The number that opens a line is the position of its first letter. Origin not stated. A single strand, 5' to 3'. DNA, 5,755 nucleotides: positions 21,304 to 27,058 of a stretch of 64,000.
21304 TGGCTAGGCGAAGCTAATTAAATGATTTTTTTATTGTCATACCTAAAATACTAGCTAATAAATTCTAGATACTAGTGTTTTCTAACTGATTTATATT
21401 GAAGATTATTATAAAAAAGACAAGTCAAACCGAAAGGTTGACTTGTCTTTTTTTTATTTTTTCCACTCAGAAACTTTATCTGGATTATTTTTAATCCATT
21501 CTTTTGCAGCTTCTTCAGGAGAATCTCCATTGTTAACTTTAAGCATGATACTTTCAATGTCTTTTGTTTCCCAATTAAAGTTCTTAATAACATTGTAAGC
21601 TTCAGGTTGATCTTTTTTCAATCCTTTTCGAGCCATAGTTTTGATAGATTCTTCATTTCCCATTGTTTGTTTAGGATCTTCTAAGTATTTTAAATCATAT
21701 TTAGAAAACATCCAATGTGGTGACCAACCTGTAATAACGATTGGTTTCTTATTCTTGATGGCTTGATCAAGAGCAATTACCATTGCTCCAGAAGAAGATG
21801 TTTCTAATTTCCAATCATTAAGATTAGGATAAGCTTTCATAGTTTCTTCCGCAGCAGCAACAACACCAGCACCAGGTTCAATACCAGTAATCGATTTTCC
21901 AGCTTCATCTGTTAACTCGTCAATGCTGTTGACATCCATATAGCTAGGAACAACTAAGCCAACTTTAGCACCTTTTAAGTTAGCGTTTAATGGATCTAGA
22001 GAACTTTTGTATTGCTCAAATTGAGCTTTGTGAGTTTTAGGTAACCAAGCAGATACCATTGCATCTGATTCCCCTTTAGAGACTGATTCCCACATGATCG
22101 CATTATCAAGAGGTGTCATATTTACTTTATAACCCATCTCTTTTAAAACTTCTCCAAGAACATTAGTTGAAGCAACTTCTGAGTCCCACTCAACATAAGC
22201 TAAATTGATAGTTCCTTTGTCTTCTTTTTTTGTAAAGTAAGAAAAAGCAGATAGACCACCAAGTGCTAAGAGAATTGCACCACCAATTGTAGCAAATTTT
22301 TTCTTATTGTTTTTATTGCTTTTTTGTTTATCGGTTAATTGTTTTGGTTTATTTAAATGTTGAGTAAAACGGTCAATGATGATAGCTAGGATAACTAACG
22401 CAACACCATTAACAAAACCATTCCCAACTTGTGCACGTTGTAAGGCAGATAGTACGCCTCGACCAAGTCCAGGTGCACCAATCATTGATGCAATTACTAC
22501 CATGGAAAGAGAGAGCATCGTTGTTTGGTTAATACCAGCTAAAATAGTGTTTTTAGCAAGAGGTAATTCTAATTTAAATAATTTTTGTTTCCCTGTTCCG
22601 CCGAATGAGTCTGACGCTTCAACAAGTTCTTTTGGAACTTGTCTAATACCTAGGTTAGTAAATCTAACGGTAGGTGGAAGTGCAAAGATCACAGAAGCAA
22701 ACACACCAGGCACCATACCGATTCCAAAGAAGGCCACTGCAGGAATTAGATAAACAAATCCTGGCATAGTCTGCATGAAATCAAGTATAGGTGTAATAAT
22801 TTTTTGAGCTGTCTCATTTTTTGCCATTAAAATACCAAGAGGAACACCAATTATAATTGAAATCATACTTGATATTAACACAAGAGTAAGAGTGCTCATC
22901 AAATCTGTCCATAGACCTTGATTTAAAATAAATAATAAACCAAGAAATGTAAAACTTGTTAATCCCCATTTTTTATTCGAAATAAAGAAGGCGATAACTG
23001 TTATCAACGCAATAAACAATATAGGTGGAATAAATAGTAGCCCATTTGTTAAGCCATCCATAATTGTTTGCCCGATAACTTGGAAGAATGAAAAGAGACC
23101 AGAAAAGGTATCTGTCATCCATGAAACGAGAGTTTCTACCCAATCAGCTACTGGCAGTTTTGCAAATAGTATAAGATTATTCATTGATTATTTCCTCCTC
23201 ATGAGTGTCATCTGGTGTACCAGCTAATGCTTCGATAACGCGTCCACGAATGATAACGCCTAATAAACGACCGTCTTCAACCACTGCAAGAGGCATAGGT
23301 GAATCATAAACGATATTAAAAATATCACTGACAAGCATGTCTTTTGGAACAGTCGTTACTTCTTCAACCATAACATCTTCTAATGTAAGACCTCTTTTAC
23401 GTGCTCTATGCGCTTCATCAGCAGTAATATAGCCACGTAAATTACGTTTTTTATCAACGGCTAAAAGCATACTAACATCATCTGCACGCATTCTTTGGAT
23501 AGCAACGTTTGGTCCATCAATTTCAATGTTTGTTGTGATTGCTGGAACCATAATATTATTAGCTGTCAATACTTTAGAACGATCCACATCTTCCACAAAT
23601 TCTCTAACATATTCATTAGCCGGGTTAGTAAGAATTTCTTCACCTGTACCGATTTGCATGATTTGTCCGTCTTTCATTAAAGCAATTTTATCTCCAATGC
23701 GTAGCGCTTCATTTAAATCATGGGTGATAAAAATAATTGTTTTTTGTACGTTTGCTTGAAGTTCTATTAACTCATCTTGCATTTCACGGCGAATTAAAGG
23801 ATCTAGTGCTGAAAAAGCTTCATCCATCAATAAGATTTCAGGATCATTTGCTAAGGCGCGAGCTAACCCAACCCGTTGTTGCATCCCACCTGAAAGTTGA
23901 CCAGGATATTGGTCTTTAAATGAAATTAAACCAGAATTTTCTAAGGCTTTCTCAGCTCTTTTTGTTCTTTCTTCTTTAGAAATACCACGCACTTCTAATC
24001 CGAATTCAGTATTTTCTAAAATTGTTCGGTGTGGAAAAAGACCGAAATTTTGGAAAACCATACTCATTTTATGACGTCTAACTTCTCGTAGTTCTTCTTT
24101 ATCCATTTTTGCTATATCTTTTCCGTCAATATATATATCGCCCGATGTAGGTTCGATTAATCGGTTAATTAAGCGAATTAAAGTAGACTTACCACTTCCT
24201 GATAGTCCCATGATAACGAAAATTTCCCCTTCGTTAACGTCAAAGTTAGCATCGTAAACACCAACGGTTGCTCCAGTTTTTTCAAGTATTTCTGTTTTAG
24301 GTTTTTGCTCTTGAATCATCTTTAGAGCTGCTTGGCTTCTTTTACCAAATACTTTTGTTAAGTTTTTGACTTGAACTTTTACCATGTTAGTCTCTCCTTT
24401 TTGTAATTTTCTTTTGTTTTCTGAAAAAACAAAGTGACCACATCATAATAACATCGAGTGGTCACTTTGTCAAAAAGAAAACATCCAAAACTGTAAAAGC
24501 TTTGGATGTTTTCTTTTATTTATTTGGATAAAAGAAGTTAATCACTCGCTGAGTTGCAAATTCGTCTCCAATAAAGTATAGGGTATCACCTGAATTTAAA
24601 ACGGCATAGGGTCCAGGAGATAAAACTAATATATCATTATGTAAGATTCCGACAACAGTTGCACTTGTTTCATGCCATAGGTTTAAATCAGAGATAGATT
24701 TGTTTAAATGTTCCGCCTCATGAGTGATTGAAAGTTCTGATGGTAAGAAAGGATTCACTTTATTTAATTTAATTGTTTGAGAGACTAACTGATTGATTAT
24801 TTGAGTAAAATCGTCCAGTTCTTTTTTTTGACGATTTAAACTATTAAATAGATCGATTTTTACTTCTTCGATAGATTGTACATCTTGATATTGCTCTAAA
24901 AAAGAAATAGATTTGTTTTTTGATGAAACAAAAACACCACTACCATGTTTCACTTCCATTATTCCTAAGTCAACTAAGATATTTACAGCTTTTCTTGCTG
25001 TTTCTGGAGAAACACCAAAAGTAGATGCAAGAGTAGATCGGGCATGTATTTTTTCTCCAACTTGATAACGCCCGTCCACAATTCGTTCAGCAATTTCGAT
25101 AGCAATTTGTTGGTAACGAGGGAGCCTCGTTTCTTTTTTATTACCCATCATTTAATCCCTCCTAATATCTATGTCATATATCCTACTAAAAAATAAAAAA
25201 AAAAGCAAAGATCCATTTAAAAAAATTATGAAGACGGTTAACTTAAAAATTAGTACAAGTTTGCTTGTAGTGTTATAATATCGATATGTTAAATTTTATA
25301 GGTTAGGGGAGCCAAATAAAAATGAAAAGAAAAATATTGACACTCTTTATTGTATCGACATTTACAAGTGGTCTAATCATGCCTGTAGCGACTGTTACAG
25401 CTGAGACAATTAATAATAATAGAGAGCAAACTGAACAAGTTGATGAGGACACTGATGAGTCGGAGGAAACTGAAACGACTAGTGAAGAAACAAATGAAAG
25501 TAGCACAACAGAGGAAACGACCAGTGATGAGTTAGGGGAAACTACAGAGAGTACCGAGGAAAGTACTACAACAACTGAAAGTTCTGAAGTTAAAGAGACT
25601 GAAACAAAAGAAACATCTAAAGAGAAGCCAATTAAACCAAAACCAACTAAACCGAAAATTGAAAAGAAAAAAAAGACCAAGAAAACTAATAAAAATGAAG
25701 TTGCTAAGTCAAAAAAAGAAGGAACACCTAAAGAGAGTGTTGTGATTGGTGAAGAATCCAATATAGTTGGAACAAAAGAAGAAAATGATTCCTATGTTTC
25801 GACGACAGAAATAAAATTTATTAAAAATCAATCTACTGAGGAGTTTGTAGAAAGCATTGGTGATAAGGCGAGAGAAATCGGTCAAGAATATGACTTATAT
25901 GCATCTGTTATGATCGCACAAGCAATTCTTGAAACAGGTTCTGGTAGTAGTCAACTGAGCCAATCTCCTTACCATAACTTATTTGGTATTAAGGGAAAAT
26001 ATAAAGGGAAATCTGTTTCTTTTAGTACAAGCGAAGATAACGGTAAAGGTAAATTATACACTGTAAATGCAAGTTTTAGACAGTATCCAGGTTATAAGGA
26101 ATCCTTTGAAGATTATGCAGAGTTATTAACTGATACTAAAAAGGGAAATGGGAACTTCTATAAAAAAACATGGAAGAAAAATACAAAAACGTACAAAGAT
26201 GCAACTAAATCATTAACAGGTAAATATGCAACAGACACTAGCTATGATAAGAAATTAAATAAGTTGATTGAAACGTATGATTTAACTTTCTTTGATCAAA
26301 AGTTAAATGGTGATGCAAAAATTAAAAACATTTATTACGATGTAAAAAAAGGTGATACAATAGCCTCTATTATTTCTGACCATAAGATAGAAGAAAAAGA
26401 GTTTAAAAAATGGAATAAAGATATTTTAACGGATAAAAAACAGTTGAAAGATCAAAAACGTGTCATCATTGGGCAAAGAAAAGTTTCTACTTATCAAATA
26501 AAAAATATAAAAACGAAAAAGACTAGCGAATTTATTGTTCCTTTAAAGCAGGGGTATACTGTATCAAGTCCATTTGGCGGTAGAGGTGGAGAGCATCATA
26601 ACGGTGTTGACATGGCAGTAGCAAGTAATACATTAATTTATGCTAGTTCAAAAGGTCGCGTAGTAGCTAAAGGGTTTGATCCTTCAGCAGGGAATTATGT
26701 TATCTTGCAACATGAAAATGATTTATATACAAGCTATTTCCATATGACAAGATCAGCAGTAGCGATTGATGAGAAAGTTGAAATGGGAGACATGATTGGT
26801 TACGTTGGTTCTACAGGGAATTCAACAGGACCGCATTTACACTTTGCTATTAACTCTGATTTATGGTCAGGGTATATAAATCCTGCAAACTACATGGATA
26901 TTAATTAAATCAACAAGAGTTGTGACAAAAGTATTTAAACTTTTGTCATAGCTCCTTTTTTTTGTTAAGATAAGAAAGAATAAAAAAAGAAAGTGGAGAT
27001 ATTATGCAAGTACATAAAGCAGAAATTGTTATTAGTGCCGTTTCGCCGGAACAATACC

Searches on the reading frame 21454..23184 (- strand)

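Call 7: search_protein_families(library=ncbifam, max_evalue=1e-10, proteins=[window:21454-23184:-])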
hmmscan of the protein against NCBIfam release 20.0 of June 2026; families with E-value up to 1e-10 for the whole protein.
window:21454-23184:- (576 aa): 8 families
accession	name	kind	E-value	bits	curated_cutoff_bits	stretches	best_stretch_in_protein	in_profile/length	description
TIGR03416.1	ABC_choXWV_perm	equivalog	1.6e-93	313.1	363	1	9-273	3-266/267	choline ABC transporter permease subunit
NF008196.0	PRK10952.1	equivalog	4.2e-81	272.5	439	1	9-286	62-337/356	glycine betaine/L-proline ABC transporter permease ProW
TIGR03414.1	ABC_choline_bnd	subfamily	1.5e-43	149.2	379.05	1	324-574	9-271/291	choline ABC transporter substrate-binding protein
NF007545.0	PRK10160.1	equivalog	3.8e-15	56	342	1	86-262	71-247/275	taurine ABC transporter permease TauC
NF040733.1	ABC_perm_U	equivalog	1.5e-14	54.1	295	1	88-279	51-243/251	ABC transporter permease subunit SaoP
TIGR01097.1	PhnE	equivalog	2.8e-13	49.9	216.7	1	89-277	55-247/252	phosphonate ABC transporter, permease protein PhnE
NF008334.0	PRK11119.1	equivalog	3.8e-13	49.2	215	0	321-392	26-97/331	glycine betaine/L-proline ABC transporter substrate-binding protein ProX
TIGR01183.1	ntrB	equivalog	2.9e-12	46.7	209.05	1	88-274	12-199/202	nitrate ABC transporter permease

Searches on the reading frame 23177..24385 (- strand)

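Call 7: search_protein_families(library=ncbifam, max_evalue=1e-10, proteins=[window:23177-24385:-])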
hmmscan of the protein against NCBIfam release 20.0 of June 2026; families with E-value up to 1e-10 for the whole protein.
window:23177-24385:- (402 aa): 171 families (the best 25 are shown)
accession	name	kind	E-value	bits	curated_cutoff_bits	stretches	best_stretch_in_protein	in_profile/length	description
TIGR01186.1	proV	subfamily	2.9e-146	487.2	326.6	1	35-389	1-359/363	betaine/proline/choline family ABC transporter ATP-binding protein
NF007480.0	PRK10070.1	equivalog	3.8e-122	408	444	1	2-387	3-392/400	glycine betaine/L-proline ABC transporter ATP-binding protein ProV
TIGR03415.1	ABC_choXWV_ATP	equivalog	1e-118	396.7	483.75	1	4-388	1-380/382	choline ABC transporter ATP-binding protein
TIGR03265.1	PhnT2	equivalog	5.4e-71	239.7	457.7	1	33-320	10-296/353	putative 2-aminoethylphosphonate ABC transporter ATP-binding protein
TIGR00968.1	3a0106s01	subfamily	3.5e-67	226.4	342.75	1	33-268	6-235/237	sulfate ABC transporter ATP-binding protein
NF006987.0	PRK09452.1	equivalog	1.1e-66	225.1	482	1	40-297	30-281/378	spermidine/putrescine ABC transporter ATP-binding protein PotA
TIGR01187.1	potA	subfamily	3.8e-66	223.4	355.6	1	58-286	1-223/325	polyamine ABC transporter ATP-binding protein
NF040933.2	ABC_arch_GlcV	equivalog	4.4e-63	213.3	450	1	38-308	17-290/357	glucose ABC transporter ATP-binding protein GlcV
NF043075.1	MMSYN1_0197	equivalog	2.9e-62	210.6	550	1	43-273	18-239/341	spermidine/putrescine ABC transporter ATP-binding protein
NF040840.2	tungstate_WtpC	equivalog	3.6e-62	210.7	440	1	43-265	16-232/347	tungstate ABC transporter ATP-binding protein WtpC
NF008513.0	PRK11432.1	equivalog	1.2e-60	205.3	496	1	33-268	12-241/351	ferric ABC transporter ATP-binding protein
NF008653.0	PRK11650.1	subfamily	1.3e-58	198.7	432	1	40-265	17-236/357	sn-glycerol-3-phosphate ABC transporter ATP-binding protein UgpC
TIGR03258.1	PhnT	equivalog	1e-57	195.8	499.15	1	39-288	20-261/359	2-aminoethylphosphonate ABC transport system ATP-binding subunit PhnT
NF007027.0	PRK09493.1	equivalog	7.2e-57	192.5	379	1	36-267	10-239/240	glutamine ABC transporter ATP-binding protein GlnQ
NF008105.0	PRK10851.1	equivalog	1.3e-55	188.6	502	1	42-271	17-244/362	sulfate/thiosulfate ABC transporter ATP-binding protein CysA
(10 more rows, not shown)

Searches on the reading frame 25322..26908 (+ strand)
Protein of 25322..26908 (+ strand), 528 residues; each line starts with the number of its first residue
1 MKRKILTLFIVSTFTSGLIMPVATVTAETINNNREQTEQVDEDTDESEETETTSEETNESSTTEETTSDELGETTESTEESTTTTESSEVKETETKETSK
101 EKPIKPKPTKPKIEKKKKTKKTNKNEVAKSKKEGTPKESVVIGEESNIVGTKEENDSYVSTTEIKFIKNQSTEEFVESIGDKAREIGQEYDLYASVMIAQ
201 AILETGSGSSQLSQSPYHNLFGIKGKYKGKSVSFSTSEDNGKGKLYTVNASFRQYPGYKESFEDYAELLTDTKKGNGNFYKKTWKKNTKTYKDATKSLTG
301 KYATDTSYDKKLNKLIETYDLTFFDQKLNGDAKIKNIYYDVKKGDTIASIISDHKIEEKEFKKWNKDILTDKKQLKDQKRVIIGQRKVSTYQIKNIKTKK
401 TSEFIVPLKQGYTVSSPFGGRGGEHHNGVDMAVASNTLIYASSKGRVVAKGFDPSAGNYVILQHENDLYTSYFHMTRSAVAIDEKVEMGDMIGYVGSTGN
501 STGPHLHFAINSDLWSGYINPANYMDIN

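Call 58: search_protein_families(library=pfam, max_evalue=0.000001, proteins=[window:25322-26908:+])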
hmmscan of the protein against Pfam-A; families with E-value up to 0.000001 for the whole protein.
window:25322-26908:+ (528 aa): 2 families
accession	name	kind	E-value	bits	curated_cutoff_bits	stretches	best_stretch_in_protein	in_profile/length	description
PF01832.25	Glucosaminidase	-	8.4e-33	114.1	30.2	1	181-321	2-123/123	Mannosyl-glycoprotein endo-beta-N-acetylglucosaminidase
PF01551.29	Peptidase_M23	-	1.4e-27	96.1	28.7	1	425-512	2-89/96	Peptidase family M23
